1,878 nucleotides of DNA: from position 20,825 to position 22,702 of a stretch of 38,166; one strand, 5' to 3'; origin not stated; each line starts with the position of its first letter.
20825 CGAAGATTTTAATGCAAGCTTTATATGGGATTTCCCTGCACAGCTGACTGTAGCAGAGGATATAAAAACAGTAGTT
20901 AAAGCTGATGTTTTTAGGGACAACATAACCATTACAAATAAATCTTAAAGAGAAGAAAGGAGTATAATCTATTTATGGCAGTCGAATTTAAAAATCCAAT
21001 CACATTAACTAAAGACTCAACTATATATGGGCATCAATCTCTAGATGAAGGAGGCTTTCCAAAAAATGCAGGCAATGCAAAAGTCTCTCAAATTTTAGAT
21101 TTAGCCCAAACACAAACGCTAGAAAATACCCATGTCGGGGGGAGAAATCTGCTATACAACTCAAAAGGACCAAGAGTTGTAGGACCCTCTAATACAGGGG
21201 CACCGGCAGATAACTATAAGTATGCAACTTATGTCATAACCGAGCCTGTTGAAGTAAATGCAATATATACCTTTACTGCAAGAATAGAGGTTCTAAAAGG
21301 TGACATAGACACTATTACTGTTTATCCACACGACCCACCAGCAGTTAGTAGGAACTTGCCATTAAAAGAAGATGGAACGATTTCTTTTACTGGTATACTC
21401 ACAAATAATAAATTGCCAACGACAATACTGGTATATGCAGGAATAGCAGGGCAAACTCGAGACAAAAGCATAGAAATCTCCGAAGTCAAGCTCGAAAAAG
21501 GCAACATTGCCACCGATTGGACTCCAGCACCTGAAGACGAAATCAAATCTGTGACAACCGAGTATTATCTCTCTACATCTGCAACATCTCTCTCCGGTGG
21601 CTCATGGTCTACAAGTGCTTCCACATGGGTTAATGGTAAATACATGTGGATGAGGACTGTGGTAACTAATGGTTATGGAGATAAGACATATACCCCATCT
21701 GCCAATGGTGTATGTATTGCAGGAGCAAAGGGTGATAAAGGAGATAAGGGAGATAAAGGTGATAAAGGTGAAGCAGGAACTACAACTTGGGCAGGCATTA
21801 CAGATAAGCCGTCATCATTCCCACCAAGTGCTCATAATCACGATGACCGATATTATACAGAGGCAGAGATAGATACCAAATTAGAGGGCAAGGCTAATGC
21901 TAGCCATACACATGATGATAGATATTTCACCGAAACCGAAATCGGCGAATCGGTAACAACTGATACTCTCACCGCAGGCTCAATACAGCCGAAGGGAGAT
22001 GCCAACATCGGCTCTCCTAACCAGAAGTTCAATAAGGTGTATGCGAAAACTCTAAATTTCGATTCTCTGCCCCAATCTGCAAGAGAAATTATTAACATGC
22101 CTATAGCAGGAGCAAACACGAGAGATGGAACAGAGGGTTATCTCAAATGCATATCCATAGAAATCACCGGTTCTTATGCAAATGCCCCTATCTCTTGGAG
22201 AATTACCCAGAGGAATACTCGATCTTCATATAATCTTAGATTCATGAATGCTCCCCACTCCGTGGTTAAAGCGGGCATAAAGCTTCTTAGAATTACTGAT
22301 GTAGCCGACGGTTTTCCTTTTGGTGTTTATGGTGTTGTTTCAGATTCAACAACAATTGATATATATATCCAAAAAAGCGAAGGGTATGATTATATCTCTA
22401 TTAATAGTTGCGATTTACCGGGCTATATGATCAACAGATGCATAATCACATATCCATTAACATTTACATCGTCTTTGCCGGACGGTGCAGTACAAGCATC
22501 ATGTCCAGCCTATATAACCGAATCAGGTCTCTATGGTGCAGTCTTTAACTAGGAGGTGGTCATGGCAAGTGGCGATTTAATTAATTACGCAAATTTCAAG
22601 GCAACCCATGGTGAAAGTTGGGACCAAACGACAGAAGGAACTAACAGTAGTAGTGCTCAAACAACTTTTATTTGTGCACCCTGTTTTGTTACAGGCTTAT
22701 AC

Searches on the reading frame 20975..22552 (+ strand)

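Call 88: search_protein_families(library=phrogs, proteins=[window:20975-22552:+], max_evalue=0.00001)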
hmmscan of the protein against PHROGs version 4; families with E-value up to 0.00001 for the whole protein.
window:20975-22552:+ (525 aa): 16 families
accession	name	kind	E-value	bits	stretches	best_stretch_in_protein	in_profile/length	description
phrog_38044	-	unknown function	4.7e-19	67.9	1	190-270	2931-3008/3576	-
phrog_15074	-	unknown function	7.9e-19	67.5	1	190-274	1370-1454/1773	-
phrog_12329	-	head and packaging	3.3e-13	49.6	1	47-195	501-653/833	virion structural protein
phrog_28169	-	unknown function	3.3e-12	48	1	269-328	91-148/160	-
phrog_35520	-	tail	8.5e-12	45.1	1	194-313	146-266/1199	tail protein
phrog_16267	-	unknown function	1.4e-11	43.1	1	50-194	1094-1261/2299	-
phrog_38552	-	unknown function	9.6e-11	42.8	0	157-190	377-410/430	-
phrog_16381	-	unknown function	1.1e-10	40.1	1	47-197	1909-2051/2681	-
phrog_1330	-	tail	3.5e-10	39.4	1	43-353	672-821/1361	tail protein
phrog_1775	-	head and packaging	8.2e-10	37.8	1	37-196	708-857/1609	minor head protein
phrog_19846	-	unknown function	1e-08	34.3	1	46-229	888-1076/1272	-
phrog_6468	-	tail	5.5e-08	32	1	189-388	948-1094/1366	tail fiber protein; host specificity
phrog_1197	-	tail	2.8e-07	31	1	248-317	82-158/715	tail protein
phrog_10693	-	moron, auxiliary metabolic gene and host takeover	9.9e-07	28.3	0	152-188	1011-1047/1219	host range and adsorption protein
phrog_21973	-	tail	1.3e-06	26.2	1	36-223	2379-2553/3605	tail protein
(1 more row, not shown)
